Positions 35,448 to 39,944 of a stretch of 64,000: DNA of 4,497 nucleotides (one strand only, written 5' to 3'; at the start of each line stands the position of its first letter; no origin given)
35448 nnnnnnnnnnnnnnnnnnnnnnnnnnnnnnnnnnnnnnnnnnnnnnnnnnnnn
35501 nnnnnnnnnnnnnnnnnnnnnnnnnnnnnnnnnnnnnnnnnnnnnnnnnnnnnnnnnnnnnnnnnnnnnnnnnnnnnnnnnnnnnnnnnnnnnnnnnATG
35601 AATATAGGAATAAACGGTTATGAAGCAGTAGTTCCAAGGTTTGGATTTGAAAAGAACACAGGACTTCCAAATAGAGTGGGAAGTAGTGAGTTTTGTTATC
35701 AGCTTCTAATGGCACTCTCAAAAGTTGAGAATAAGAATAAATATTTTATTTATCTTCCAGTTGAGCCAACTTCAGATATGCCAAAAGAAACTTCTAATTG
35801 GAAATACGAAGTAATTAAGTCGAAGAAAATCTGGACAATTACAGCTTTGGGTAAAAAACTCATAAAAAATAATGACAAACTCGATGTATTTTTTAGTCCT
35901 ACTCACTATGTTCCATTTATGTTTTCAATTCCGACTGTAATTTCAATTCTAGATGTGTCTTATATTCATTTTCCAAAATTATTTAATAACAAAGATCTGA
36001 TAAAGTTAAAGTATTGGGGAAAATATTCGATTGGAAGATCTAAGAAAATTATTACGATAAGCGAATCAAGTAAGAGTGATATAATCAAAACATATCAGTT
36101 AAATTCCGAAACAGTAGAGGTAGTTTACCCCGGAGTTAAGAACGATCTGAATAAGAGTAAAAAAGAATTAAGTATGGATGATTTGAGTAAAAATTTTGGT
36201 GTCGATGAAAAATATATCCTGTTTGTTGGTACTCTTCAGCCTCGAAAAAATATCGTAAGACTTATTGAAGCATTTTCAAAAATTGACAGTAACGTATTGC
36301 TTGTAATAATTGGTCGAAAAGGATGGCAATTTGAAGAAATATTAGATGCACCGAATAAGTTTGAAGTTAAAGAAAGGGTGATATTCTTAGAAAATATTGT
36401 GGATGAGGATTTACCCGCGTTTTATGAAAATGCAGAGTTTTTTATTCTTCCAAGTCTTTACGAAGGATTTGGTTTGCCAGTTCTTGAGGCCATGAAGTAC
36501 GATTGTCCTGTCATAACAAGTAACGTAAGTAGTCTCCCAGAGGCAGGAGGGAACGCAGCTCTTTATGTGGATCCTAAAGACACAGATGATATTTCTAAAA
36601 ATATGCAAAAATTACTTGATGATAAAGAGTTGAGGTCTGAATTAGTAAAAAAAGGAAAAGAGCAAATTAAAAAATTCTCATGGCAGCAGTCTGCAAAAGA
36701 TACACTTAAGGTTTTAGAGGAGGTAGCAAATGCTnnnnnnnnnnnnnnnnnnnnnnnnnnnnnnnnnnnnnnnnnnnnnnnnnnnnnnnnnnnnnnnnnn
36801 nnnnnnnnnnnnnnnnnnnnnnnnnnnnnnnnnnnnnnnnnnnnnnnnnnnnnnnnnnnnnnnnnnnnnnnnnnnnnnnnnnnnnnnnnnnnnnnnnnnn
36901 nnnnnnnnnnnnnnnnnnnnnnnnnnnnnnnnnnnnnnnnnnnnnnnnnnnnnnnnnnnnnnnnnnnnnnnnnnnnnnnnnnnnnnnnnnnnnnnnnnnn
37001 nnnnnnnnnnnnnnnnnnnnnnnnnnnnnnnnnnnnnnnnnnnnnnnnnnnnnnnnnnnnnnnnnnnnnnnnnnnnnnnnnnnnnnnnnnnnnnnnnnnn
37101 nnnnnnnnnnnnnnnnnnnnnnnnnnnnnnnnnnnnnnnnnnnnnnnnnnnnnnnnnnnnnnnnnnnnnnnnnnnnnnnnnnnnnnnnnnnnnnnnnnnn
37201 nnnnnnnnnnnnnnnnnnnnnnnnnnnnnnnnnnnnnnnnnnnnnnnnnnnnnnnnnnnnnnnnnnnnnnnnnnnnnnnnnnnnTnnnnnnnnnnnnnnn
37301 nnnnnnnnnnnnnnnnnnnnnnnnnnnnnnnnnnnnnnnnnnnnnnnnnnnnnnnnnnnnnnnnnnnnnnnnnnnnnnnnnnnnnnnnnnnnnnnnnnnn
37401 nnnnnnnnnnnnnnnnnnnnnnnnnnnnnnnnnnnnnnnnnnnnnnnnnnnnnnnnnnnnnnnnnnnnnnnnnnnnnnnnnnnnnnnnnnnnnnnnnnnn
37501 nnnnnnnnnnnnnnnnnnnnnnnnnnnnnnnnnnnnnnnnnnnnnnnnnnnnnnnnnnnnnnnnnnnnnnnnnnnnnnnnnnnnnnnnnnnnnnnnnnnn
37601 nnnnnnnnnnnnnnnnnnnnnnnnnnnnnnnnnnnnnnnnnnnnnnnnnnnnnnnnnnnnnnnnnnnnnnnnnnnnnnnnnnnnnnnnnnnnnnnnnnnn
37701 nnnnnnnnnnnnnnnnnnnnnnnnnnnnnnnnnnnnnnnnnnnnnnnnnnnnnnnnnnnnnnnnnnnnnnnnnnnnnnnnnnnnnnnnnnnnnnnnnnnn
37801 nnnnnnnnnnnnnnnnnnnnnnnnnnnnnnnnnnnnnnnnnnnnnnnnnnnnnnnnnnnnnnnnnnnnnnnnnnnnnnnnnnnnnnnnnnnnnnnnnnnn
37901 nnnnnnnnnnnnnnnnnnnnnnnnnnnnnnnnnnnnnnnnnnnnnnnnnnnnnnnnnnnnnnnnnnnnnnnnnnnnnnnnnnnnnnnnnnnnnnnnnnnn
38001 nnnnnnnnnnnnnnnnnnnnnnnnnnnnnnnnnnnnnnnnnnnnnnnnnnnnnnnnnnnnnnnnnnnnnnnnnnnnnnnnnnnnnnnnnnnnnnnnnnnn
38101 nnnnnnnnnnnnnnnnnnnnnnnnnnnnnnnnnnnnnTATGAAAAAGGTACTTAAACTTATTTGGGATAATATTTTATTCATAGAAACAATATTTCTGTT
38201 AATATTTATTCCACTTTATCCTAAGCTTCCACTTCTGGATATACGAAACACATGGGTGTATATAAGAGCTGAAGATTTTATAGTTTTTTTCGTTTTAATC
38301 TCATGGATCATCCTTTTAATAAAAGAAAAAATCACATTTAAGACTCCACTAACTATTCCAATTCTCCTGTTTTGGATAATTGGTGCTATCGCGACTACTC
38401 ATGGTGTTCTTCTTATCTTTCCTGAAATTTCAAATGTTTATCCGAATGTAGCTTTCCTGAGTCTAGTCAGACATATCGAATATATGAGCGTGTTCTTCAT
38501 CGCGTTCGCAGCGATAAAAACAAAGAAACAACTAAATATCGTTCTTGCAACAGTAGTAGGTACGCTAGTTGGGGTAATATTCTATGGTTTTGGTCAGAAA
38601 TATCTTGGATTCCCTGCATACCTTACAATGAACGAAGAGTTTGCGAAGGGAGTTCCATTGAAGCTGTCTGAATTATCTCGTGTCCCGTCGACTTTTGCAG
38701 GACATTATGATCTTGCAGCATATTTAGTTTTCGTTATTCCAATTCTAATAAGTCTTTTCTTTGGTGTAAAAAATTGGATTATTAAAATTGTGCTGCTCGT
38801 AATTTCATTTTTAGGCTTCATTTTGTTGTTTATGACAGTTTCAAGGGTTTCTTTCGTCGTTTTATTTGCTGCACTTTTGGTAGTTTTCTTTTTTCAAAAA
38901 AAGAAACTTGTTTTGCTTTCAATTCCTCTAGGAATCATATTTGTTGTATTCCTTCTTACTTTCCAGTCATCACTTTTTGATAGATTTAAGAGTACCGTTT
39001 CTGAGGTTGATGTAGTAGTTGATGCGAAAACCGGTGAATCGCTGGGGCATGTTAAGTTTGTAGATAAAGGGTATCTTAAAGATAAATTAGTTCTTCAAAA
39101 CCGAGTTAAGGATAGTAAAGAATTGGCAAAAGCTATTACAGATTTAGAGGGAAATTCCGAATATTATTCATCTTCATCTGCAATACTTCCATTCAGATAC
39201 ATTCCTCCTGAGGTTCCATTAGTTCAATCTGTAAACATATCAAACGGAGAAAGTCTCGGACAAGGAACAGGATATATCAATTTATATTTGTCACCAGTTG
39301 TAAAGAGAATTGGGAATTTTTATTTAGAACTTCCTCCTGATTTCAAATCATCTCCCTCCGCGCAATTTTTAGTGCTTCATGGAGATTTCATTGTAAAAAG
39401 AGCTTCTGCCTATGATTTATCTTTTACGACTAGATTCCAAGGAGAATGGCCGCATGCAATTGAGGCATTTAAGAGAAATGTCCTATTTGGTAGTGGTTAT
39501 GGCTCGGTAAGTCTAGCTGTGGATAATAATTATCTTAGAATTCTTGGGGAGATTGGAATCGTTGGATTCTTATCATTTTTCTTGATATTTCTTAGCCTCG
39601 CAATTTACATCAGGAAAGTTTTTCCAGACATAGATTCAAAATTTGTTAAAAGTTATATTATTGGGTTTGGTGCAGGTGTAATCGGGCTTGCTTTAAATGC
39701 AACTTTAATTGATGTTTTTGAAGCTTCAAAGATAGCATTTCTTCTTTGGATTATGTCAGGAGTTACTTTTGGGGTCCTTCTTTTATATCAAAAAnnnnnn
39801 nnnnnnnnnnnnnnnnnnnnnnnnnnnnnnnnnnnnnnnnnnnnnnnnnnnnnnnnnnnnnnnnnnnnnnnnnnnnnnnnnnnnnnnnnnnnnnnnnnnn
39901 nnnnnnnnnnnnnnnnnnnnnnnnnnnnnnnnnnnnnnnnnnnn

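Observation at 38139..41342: Single 1067-aa polypeptide fusing an O-antigen-ligase/Wzy_C-like domain to a GT-C-like glycosyltransferase domain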

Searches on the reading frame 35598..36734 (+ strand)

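Call 8: search_protein_families(library=pfam, proteins=[window:35598-36734:+], max_evalue=0.001)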
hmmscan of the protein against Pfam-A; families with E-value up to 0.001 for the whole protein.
window:35598-36734:+ (379 aa): 5 families
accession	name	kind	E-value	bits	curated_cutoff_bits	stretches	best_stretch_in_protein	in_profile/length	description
PF00534.26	Glycos_transf_1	-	1.8e-37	129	26.4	1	199-355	10-171/172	Glycosyl transferases group 1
PF13692.12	Glyco_trans_1_4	-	1.1e-28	100.8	27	1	205-342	2-142/142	Glycosyl transferases group 1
PF20706.3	GT4-conflict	-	8.4e-07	28.7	26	1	270-367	273-383/385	Family 4 Glycosyltransferase in conflict systems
PF13439.12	Glyco_transf_4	-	1.2e-06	29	28.5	1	86-181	65-167/170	Glycosyltransferase Family 4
PF13524.12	Glyco_trans_1_2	-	2.3e-06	28.1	25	1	233-369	15-142/144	Glycosyl transferase-like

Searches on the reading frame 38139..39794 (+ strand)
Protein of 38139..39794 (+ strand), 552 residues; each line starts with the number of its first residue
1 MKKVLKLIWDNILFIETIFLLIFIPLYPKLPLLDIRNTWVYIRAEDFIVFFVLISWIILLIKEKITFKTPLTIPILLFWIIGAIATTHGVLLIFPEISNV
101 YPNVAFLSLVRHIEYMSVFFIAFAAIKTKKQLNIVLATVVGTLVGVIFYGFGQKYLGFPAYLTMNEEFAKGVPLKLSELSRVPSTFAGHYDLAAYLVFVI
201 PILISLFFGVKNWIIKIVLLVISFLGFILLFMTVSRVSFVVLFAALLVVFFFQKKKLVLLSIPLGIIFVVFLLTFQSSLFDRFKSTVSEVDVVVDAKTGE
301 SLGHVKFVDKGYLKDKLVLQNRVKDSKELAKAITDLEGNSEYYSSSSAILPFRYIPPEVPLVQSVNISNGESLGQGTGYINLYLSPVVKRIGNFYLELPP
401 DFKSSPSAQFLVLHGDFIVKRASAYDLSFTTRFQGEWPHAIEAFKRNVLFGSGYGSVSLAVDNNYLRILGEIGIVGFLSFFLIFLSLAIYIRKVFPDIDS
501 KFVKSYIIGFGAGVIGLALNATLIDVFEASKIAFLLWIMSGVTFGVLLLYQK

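Call 67: search_protein_families(library=pfam, alignment_id=A3, max_evalue=0.01)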
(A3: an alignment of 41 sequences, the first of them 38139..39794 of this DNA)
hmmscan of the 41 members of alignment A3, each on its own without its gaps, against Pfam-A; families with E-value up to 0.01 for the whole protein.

A. member 1, window:38139-39794:+ (552 aa): 1 family
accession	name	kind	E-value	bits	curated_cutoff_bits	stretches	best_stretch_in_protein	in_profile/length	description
PF04932.20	Wzy_C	-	8e-06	26.1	31.7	2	420-481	67-149/149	O-Antigen ligase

B. families by the number of members that match (of 41 scanned): 1 family
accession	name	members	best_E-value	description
PF04932.20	Wzy_C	31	5.8e-08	O-Antigen ligase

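Call 78: predict_structure(alignment_id=A4)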
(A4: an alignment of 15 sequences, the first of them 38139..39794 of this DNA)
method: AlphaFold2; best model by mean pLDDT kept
length: 552 residues; sequences in the alignment: 15
mean_pLDDT: 64.7   pTM: 0.61
mean pLDDT of the five models: 64.7, 62.8, 62.5, 60.7, 59.9
residues with pLDDT >= 90: 51; 70-90: 186; 50-70: 163; < 50: 152
segments of 3 or more residues with pLDDT < 50: 34-41, 85-107, 161-187, 276-287, 337-341, 343-348, 365-382, 401-405, 424-444, 451-467, 525-529
pLDDT, mean of each block of 10 residues (from residue 1): 79 87 74 48 57 67 59 53 47 40 46 69 85 93 86 65 36 35 48 84 91 90 87 70 84 71 60 47 46 73 75 72 68 54 49 70 48 35 65 75 55 81 46 35 49 39 45 58 76 88 93 84 53 83 89 71
secondary structure, 60 per line:
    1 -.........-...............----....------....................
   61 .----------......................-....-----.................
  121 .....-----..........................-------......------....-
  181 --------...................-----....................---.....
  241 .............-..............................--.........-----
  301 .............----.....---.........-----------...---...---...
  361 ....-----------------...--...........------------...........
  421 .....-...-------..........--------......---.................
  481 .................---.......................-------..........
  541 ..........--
elements in order: H2-10 H12-26 E31-34 E41-43 H44-61 H72-93 H95-98 H104-125 H131-156 H164-169 H176-179 H189-207 H213-232 H236-253 H255-284 E287-295 E301-309 H310-313 E318-322 H326-334 E358-364 E387-397 E410-425 H437-446 H455-460 H464-497 H501-523 H531-550
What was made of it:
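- Tried and rejected: The accepted shallower alignment gave a poorer model (pLDDT 64.7, call 78).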

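Call 81: fold_search(model_id=the predicted structure, library=pdb)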
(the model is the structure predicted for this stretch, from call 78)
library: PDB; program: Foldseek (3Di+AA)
matches with E <= 10: 58; with E <= 0.001: 0
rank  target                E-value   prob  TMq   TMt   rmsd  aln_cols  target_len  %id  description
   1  7tpg_B                3.9e-02  1.00  0.41  0.53  12.2       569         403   11  Single-Particle Cryo-EM Structure of the WaaL O-antigen ligase in its ligand bound state (released 2022-04-06)
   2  3aqp_A                8.7e-01  0.04  0.11  0.09  25.8       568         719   12  Crystal structure of SecDF, a translocon-associated membrane protein, from Thermus thrmophilus (released 2011-05-18)
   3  5xan_A                1.4e+00  0.05  0.12  0.10  24.1       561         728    9  Crystal structure of SecDF in I form (P212121 space group) (released 2017-05-17)
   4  7n6b                  2.0e+00  0.03  0.11  0.09  24.1       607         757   10  Structure of MmpL3 reconstituted into lipid nanodisc in the TMM bound state (released 2021-09-01)
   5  6grj_B                2.1e+00  0.04  0.08  0.13  33.0       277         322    9  Structure of the AhlB pore of the tripartite alpha-pore forming toxin, AHL, from Aeromonas hydrophila. (released 2019-07-03)
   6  6grj_D                2.4e+00  0.04  0.08  0.13  33.0       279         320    9  Structure of the AhlB pore of the tripartite alpha-pore forming toxin, AHL, from Aeromonas hydrophila. (released 2019-07-03)
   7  8t3l_D                3.3e+00  0.03  0.09  0.13  25.0       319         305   12  TRPV1 in nanodisc bound with 2 LPA molecules in neighboring monomers (released 2024-05-08)
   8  6grj_I                3.6e+00  0.04  0.08  0.13  33.0       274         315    8  Structure of the AhlB pore of the tripartite alpha-pore forming toxin, AHL, from Aeromonas hydrophila. (released 2019-07-03)
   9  8p1u_A                3.8e+00  0.10  0.23  0.30  18.5       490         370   11  Structure of divisome complex FtsWIQLB (released 2024-05-22)
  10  6h2f_F                3.9e+00  0.03  0.08  0.12  33.8       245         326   11  Structure of the pre-pore AhlB of the tripartite alpha-pore forming toxin, AHL, from Aeromonas hydrophila. (released 2019-07-10)
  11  8t0e_A                3.9e+00  0.03  0.10  0.10  23.4       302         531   12  TRPV1 in Nanodisc not bound with lysophosphatidic acid (apo) (released 2024-05-08)
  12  7rhq_A                3.9e+00  0.02  0.12  0.08  28.9       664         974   11  Cryo-EM structure of Xenopus Patched-1 in complex with GAS1 and Sonic Hedgehog (released 2022-03-02)
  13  4k0e_A                4.1e+00  0.01  0.11  0.08  24.1       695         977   10  X-ray crystal structure of a heavy metal efflux pump, crystal form II (released 2013-10-16)
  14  9nwe_A                4.5e+00  0.02  0.12  0.05  23.3       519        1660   10  E3 ligase UBR4-KCMF1-calmodulin complex (released 2025-06-18)
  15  6pl5_A                4.7e+00  0.09  0.22  0.31  18.1       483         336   10  Structural coordination of polymerization and crosslinking by a peptidoglycan synthase complex (released 2020-03-18)
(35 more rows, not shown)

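Call 87: search_solved_structures(query=A3, max_evalue=10, show_alignments=3)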
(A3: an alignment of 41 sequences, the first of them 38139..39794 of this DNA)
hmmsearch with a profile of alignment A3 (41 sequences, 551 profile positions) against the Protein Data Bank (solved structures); distinct sequences matched with E-value up to 10: 0.
